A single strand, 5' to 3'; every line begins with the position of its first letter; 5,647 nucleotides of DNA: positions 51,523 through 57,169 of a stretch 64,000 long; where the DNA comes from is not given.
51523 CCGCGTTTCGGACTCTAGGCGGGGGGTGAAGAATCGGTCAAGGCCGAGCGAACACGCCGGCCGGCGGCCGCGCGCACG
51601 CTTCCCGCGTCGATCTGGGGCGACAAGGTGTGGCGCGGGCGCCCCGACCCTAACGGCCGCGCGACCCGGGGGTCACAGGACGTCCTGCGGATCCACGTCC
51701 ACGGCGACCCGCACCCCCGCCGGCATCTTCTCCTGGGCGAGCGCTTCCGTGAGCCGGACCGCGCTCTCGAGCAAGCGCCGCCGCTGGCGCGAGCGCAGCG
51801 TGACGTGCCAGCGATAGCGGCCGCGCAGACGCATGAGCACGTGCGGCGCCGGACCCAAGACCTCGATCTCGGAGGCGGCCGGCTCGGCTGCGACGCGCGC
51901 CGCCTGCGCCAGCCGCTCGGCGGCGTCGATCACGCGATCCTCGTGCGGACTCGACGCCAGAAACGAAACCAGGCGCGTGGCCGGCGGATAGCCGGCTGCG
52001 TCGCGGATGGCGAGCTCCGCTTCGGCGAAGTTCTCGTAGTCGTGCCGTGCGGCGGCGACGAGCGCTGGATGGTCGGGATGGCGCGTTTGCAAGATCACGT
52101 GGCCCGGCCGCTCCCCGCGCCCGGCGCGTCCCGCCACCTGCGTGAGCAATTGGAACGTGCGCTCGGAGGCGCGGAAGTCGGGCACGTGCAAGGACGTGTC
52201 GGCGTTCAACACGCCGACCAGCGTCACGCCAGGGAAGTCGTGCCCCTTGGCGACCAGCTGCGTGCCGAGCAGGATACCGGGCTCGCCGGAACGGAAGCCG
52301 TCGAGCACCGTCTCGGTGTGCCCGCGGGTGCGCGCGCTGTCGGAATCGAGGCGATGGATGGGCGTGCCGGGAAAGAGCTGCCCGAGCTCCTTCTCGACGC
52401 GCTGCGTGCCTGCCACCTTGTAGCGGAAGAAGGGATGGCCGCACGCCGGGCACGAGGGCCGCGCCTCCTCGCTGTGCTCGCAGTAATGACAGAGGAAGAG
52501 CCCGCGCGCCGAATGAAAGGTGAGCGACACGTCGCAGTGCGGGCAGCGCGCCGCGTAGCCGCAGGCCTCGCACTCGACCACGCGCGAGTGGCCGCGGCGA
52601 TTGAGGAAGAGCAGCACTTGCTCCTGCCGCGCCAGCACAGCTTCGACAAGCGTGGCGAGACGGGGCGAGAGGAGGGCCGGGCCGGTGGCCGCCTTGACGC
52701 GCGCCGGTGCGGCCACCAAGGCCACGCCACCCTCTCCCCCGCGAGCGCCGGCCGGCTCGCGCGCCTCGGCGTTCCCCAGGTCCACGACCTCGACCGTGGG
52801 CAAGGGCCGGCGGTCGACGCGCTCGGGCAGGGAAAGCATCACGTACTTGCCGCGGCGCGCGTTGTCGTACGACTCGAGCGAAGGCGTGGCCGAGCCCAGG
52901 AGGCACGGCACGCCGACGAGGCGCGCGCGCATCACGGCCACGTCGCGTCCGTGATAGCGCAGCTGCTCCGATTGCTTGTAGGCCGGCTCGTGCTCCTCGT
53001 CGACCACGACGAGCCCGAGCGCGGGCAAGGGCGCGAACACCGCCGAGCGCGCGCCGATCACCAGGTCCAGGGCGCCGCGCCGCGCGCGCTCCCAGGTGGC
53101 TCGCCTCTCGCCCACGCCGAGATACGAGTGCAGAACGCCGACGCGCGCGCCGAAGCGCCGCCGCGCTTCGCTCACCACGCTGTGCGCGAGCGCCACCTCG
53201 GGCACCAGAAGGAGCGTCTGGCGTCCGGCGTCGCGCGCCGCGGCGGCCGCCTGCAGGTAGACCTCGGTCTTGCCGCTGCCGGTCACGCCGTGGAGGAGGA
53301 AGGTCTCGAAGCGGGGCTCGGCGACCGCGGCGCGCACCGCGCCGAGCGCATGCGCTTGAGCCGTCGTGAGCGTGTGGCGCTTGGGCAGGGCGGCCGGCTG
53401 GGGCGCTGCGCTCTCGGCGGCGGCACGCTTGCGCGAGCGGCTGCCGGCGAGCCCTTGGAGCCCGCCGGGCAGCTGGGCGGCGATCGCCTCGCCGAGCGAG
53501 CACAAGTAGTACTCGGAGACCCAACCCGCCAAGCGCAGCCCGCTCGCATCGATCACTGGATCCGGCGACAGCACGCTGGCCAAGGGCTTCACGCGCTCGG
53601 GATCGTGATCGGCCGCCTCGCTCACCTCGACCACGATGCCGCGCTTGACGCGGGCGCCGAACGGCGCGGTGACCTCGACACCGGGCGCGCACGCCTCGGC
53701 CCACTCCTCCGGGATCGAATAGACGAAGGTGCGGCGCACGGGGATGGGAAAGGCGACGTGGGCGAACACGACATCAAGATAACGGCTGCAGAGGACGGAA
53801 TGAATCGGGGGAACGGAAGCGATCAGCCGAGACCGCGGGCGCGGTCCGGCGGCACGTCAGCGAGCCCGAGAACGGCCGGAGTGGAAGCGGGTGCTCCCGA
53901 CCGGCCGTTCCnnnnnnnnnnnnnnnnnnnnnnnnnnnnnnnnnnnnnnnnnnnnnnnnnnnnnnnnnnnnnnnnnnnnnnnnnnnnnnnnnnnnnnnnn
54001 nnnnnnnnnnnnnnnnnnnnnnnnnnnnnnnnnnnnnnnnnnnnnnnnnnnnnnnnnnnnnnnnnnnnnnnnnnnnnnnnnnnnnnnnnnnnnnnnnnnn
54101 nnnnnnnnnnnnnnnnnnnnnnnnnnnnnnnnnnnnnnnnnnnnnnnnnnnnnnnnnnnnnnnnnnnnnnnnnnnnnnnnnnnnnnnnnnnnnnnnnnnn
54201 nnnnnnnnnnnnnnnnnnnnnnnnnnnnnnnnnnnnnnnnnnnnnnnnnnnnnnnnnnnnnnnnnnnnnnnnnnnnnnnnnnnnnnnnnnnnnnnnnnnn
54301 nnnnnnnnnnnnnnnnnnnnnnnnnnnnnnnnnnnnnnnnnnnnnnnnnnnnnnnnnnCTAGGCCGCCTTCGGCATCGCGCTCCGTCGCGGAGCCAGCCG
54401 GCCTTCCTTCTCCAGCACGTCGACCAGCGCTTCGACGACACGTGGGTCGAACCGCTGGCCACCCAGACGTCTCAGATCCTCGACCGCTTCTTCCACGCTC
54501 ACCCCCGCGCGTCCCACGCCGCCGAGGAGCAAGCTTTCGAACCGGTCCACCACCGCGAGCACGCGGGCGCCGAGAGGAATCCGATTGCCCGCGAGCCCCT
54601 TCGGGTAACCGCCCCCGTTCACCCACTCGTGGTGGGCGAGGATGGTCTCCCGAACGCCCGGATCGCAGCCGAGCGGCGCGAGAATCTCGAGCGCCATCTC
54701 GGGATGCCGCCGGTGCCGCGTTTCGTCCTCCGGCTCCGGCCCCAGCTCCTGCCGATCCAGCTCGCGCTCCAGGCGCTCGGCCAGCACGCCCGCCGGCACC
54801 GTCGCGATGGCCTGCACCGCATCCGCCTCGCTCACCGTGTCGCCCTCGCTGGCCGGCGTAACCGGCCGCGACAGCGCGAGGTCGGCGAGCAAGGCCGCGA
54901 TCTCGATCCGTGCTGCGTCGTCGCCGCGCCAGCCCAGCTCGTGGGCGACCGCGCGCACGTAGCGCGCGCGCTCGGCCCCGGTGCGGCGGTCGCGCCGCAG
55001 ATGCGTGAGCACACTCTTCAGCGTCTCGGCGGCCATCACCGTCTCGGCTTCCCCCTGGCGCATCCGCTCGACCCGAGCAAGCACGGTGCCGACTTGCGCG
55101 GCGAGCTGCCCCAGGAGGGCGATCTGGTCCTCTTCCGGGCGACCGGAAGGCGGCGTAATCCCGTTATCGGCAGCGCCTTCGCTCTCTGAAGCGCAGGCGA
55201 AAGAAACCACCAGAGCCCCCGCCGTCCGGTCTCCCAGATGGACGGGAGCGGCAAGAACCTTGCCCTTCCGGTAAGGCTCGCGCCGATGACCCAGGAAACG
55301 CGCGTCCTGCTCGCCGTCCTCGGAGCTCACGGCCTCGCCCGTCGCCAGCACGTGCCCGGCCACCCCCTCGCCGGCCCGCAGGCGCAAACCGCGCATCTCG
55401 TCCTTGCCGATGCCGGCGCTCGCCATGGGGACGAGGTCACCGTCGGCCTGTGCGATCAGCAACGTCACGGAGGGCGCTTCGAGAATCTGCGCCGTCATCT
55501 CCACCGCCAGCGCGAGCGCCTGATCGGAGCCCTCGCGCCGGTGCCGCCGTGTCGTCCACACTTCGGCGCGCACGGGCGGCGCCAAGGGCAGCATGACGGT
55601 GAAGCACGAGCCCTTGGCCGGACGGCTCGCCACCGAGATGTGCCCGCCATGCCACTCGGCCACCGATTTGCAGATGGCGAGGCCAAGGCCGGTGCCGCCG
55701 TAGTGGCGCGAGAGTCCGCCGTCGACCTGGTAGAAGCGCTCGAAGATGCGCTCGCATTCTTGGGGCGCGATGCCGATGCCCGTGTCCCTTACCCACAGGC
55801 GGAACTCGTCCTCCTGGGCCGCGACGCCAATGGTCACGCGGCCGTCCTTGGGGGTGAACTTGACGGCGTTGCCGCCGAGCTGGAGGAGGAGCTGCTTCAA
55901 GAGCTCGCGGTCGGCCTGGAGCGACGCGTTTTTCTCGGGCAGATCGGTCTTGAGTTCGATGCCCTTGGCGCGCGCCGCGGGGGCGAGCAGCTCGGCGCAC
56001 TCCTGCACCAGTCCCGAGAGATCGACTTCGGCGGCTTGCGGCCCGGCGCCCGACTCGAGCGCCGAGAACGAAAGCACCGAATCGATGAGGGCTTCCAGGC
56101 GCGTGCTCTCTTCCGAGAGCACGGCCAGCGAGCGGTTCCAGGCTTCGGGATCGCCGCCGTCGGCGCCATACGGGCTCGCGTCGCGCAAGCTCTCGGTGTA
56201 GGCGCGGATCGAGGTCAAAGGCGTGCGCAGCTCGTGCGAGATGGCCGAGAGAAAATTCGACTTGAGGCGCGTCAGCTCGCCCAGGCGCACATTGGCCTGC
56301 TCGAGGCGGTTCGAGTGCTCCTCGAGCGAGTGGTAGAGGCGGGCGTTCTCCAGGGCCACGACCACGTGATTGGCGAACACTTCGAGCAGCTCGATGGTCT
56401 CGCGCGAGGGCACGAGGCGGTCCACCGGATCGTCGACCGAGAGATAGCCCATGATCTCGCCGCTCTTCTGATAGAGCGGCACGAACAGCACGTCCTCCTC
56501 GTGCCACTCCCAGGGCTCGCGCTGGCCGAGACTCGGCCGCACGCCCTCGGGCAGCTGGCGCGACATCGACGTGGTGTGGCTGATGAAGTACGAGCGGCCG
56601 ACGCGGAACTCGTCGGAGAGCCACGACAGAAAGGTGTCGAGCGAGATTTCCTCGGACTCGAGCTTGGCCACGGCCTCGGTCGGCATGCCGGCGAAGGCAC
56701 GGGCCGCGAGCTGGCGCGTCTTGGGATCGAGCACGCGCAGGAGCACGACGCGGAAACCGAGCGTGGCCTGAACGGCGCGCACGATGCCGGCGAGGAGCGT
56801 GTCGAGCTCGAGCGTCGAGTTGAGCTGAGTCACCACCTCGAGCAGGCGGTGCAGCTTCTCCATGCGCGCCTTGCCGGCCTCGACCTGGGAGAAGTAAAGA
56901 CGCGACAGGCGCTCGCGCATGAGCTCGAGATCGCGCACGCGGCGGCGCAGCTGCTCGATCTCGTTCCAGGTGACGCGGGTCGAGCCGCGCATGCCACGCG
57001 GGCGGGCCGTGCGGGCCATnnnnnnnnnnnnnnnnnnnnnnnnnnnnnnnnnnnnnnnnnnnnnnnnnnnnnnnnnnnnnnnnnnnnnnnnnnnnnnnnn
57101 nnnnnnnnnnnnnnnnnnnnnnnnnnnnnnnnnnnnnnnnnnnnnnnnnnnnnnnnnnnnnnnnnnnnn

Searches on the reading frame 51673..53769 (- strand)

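Call 65: search_protein_families(library=pfam, proteins=[window:51673-53769:-], max_evalue=0.001)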
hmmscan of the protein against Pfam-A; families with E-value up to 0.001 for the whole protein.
window:51673-53769:- (698 aa): 7 families
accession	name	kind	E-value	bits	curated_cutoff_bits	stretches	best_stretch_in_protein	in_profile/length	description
PF17764.6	PriA_3primeBD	-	8.9e-25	86.8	22.7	1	5-101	2-96/96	3'DNA-binding domain (3'BD)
PF18074.6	PriA_C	-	1.5e-18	67.8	26.9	1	597-694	2-95/95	Primosomal protein N C-terminal domain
PF00270.35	DEAD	-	1.9e-17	64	26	1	155-302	15-165/167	DEAD/DEAH box helicase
PF00271.37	Helicase_C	-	3.5e-10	40.5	23.5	1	457-551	27-108/110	Helicase conserved C-terminal domain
PF18319.7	Zn_ribbon_PriA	-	1.6e-08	34.8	26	1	409-434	1-26/27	PriA DNA helicase Cys-rich region (CRR) domain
PF04851.21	ResIII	-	3.4e-08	34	22.5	1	133-270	3-146/164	Type III restriction enzyme, res subunit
PF13604.12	AAA_30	-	0.00031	21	27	1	144-286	9-123/191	AAA domain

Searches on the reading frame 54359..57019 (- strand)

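Call 65: search_protein_families(library=pfam, proteins=[window:54359-57019:-], max_evalue=0.001)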
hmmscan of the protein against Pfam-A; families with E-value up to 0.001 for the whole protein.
window:54359-57019:- (886 aa): 6 families
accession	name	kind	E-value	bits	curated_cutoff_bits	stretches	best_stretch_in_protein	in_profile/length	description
PF02518.31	HATPase_c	-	4e-29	101.7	26.4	1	370-480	2-110/111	Histidine kinase-, DNA gyrase B-, and HSP90-like ATPase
PF13487.12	HD_5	-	2.2e-23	83.3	27.2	1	763-861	72-170/170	HD domain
PF01590.32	GAF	-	6.1e-19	69.3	22.4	2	499-646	3-132/133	GAF domain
PF00512.31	HisKA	-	7.4e-16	58.4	26.9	1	253-324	2-66/66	His Kinase A (phospho-acceptor) domain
PF13185.12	GAF_2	-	1.1e-15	58.5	28.6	2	503-647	9-135/136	GAF domain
PF13492.12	GAF_3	-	7.2e-09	36.6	27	1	499-605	3-100/129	GAF domain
